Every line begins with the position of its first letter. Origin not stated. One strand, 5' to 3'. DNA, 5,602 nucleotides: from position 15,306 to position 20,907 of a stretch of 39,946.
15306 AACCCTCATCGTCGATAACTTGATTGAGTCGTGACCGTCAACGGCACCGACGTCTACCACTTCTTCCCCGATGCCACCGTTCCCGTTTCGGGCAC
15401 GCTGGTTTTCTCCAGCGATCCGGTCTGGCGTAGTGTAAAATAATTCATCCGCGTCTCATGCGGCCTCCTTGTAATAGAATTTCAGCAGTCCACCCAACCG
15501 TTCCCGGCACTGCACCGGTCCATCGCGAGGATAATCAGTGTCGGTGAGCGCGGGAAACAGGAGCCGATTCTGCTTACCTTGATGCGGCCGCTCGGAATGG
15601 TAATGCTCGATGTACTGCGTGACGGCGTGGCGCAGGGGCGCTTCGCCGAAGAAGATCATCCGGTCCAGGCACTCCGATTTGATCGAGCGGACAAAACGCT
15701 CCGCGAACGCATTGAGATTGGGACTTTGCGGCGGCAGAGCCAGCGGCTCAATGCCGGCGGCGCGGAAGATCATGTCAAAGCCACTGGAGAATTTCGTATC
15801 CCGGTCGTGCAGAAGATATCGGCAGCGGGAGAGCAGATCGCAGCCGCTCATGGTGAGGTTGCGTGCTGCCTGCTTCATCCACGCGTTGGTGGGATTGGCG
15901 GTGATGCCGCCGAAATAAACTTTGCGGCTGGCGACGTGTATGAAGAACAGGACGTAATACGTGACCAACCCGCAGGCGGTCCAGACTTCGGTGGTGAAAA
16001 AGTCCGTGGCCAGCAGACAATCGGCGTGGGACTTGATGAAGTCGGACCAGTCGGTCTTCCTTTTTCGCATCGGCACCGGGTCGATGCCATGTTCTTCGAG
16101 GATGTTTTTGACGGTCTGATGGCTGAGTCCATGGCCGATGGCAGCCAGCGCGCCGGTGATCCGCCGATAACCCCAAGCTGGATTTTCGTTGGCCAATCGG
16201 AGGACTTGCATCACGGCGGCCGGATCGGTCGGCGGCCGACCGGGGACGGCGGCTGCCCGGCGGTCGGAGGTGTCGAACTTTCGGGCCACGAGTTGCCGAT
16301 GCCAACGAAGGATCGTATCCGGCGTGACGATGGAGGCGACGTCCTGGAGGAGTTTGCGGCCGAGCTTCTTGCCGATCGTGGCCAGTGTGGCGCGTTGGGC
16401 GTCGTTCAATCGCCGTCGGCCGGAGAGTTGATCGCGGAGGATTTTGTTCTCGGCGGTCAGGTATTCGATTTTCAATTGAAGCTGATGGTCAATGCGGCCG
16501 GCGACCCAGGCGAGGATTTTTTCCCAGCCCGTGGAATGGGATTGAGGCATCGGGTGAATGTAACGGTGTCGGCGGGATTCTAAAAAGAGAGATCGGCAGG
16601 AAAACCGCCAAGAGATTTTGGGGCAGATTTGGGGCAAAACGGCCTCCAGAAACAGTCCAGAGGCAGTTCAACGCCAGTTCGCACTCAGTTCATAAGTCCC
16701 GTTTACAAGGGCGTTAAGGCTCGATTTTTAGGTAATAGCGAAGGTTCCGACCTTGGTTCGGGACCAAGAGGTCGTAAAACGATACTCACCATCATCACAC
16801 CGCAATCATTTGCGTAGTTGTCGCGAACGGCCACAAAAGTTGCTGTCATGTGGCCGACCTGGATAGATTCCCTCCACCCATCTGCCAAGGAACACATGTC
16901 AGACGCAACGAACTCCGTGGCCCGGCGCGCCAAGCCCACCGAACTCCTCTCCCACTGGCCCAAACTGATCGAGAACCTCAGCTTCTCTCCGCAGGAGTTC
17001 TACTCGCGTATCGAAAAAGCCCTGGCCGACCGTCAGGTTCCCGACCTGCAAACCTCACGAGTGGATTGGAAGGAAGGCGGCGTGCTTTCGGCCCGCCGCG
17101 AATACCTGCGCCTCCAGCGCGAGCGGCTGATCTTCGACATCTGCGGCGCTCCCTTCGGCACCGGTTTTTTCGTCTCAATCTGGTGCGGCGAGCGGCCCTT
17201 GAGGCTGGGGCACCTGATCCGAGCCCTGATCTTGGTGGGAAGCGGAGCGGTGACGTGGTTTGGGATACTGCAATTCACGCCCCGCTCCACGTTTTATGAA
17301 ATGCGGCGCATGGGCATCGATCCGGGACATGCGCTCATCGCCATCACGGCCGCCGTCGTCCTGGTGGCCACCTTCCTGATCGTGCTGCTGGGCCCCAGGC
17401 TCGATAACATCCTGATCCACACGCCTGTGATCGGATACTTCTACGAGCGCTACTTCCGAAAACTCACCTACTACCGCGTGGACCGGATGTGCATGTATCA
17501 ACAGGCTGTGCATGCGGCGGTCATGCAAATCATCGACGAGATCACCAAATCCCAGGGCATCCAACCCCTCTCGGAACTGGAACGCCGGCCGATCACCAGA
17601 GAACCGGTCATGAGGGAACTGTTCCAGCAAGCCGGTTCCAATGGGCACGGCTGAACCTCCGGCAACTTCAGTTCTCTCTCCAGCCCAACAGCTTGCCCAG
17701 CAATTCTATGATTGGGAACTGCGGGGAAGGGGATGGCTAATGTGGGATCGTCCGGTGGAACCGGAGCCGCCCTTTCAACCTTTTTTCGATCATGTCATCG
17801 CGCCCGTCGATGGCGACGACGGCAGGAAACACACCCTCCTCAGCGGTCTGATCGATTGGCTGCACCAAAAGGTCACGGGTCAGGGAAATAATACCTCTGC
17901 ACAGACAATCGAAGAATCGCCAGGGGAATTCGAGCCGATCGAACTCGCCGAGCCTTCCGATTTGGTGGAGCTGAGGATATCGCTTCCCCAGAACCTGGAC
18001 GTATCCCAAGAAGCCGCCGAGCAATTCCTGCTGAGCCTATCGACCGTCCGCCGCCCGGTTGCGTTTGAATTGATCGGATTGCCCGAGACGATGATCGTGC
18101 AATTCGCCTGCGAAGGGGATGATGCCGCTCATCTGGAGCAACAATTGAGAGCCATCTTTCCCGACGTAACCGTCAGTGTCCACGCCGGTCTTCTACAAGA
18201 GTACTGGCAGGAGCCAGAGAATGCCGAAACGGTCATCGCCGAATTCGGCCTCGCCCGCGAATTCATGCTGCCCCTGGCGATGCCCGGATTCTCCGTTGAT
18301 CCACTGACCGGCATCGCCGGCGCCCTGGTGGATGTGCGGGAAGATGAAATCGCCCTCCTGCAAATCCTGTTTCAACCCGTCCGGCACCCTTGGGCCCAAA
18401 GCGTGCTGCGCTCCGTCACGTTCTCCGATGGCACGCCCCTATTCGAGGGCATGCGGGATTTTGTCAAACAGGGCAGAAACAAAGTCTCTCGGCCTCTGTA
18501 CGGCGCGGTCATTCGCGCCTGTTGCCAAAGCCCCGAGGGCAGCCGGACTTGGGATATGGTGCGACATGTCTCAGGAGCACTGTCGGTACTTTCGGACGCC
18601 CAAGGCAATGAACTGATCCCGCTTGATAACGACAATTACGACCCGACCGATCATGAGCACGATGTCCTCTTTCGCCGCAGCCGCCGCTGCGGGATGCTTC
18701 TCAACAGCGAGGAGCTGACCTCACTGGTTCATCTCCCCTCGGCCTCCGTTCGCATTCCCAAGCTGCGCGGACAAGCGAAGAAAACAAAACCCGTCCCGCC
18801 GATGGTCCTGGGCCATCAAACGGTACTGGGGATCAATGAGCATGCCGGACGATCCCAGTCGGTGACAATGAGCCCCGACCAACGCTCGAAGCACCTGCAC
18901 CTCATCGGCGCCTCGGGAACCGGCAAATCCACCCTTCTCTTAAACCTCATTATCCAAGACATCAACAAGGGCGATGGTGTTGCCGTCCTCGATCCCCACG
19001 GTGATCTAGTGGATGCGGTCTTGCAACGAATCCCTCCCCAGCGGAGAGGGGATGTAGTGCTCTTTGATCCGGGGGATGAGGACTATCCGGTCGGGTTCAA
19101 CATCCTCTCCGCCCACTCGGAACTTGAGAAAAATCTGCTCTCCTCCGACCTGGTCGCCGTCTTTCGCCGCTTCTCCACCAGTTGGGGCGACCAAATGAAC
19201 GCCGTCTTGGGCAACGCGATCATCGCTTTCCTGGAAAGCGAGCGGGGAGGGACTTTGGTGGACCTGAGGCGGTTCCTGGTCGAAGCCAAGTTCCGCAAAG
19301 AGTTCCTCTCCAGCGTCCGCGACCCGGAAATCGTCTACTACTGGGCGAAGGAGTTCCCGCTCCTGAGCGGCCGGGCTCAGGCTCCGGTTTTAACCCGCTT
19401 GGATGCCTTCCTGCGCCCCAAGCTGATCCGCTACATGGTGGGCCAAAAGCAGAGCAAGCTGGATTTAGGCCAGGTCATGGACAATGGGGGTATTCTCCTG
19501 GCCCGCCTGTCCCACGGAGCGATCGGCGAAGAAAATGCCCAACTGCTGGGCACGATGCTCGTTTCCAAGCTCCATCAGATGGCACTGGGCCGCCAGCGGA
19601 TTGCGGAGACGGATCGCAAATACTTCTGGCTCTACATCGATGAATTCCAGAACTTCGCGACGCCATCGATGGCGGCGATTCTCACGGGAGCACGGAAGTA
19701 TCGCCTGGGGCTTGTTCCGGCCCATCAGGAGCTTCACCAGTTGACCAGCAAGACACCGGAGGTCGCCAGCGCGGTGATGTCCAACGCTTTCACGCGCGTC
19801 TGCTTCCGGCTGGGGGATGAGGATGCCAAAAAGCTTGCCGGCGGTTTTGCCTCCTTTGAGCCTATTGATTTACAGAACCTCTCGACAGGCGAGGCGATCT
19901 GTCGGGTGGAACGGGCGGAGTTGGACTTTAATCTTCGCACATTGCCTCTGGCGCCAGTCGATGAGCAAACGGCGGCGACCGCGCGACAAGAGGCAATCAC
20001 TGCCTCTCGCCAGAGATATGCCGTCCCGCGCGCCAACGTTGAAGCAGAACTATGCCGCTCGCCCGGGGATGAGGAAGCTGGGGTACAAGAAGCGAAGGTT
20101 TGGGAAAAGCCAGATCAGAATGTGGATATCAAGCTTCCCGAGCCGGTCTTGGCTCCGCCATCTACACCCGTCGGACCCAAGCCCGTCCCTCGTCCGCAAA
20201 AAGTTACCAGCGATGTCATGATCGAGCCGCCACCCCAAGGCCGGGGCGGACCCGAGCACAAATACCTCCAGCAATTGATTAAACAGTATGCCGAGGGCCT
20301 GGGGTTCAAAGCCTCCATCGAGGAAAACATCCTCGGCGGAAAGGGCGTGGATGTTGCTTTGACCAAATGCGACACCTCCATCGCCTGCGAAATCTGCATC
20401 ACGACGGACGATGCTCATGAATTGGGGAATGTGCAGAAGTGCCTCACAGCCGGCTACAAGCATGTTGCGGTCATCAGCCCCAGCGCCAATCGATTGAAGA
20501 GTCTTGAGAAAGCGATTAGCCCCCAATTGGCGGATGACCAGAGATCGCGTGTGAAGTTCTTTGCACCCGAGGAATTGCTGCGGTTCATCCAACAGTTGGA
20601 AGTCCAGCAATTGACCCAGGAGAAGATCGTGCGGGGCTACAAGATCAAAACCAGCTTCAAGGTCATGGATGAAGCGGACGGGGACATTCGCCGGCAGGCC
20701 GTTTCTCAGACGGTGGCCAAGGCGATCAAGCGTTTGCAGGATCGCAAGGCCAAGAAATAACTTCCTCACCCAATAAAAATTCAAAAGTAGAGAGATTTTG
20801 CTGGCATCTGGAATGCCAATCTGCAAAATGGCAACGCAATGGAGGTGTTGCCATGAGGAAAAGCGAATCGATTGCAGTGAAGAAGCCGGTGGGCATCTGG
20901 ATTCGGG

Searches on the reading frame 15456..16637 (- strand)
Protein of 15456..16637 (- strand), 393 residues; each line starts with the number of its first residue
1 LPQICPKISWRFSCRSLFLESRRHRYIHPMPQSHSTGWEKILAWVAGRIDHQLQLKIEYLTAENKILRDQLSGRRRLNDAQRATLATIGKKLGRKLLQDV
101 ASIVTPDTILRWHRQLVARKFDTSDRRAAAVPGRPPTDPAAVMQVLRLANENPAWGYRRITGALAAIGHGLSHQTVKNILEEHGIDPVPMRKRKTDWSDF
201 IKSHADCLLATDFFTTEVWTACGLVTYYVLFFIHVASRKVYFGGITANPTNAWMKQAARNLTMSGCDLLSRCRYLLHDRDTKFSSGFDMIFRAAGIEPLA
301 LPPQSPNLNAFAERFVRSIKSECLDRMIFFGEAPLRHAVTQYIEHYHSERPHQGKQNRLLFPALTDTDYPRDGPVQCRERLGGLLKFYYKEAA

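Call 8: search_protein_families(library=pfam, proteins=[window:15456-16637:-], max_evalue=0.1)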
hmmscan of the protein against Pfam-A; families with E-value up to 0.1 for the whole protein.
window:15456-16637:- (393 aa): 6 families
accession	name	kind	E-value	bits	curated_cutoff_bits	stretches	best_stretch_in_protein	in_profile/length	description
PF13683.12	rve_3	-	3.1e-13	49.7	26.5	1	295-356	2-63/67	Integrase core domain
PF13565.12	HTH_32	-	1e-08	36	33.7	1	108-180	1-73/73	Homeodomain-like domain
PF13276.12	HTH_21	-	2.1e-06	28.3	28.1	1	144-193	9-60/60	HTH-like domain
PF01498.24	HTH_Tnp_Tc3_2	-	0.00021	21.9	31.5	1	144-188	3-47/72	Transposase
PF13358.12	DDE_3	-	0.01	16.1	28.6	1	293-327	104-138/146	DDE superfamily endonuclease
PF13333.12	rve_2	-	0.062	13.9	22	0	313-352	1-40/56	Integrase core domain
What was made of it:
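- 15456..16637 (-): IS transposase (rve_3/HTH_32) whose insertion truncates the cassette array. Pfam rve_3 3.1e-13 (call 8).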

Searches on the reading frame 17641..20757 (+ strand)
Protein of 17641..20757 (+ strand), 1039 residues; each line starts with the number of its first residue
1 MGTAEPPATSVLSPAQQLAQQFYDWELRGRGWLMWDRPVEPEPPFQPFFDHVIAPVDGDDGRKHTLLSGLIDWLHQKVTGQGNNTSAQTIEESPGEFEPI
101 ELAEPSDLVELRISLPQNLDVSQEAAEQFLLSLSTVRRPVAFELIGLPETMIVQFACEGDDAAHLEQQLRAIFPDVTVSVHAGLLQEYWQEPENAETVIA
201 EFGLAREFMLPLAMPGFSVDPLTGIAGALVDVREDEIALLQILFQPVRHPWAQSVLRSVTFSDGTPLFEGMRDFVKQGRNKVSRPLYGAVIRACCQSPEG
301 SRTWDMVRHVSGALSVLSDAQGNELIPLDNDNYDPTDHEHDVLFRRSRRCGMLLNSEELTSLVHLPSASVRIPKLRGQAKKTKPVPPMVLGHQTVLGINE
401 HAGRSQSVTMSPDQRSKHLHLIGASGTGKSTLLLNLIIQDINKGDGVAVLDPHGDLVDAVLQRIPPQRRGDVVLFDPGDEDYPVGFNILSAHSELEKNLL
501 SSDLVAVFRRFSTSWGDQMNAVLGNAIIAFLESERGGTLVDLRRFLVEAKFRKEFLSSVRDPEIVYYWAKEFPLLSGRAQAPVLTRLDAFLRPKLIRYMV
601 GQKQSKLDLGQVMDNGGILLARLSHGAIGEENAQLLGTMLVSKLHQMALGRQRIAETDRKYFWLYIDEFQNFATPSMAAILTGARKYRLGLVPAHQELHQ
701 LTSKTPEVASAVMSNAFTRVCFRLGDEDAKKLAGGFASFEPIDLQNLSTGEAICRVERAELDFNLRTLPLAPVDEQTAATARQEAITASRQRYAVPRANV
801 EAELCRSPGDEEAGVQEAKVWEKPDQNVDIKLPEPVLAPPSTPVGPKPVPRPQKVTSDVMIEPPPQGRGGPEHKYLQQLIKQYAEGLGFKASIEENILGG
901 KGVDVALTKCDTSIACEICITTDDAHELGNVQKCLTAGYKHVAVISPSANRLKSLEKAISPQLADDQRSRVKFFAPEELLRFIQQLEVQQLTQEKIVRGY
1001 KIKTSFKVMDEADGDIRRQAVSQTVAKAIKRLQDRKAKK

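Call 8: search_protein_families(library=pfam, proteins=[window:17641-20757:+], max_evalue=0.1)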
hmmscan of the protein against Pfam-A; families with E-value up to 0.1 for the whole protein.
window:17641-20757:+ (1039 aa): 10 families
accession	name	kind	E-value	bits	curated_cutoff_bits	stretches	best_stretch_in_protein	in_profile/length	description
PF10412.15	TrwB_AAD_bind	-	6.4e-11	42.2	20.5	1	407-731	6-317/387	Type IV secretion-system coupling protein DNA-binding domain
PF12696.13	TraG-D_C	-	1.1e-05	25.8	22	1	664-729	4-71/126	TraM recognition site of TraD and TraG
PF01935.23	DUF87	-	3e-05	24.7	23.2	1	416-478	23-82/220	Helicase HerA, central domain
PF25199.1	nSTAND_NTPase5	-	0.00041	20.6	34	1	411-494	36-121/145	Novel STAND NTPase 5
PF13191.12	AAA_16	-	0.001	20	32.6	0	413-457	21-63/167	AAA ATPase domain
PF13401.12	AAA_22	-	0.0039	17.9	27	0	417-440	6-29/130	AAA domain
PF00005.33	ABC_tran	-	0.013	16.5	25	1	415-446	10-40/137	ABC transporter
PF13555.12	AAA_29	-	0.013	15.6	27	1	404-433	13-39/61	P-loop containing region of AAA domain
PF03308.22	MeaB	-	0.054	12.9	23.1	0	414-450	31-67/273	Methylmalonyl Co-A mutase-associated GTPase MeaB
PF01580.24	FtsK_SpoIIIE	-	0.096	12.5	24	0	408-438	39-61/221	FtsK/SpoIIIE family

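Call 50: search_protein_families(library=padloc, proteins=[window:17641-20757:+], max_evalue=0.1)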
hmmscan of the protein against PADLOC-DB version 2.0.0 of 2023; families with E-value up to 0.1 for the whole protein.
window:17641-20757:+ (1039 aa): 5 families
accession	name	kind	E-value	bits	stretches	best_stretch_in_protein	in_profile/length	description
PDLC04140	mad8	-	4.7e-19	67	1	394-753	4-285/314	mads_8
PDLC04103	HerA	-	0.00077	15.9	1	405-455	160-211/579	-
PDLC03141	Specificity_I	-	0.0092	13.2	1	705-789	79-164/382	Type I specificity subunit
PDLC01055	HerA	-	0.02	11.7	1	404-450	145-193/532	Type III coevolved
PDLC00274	PtuA1|PtuA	-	0.028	11.7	1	417-443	35-60/438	AAA ATPase domain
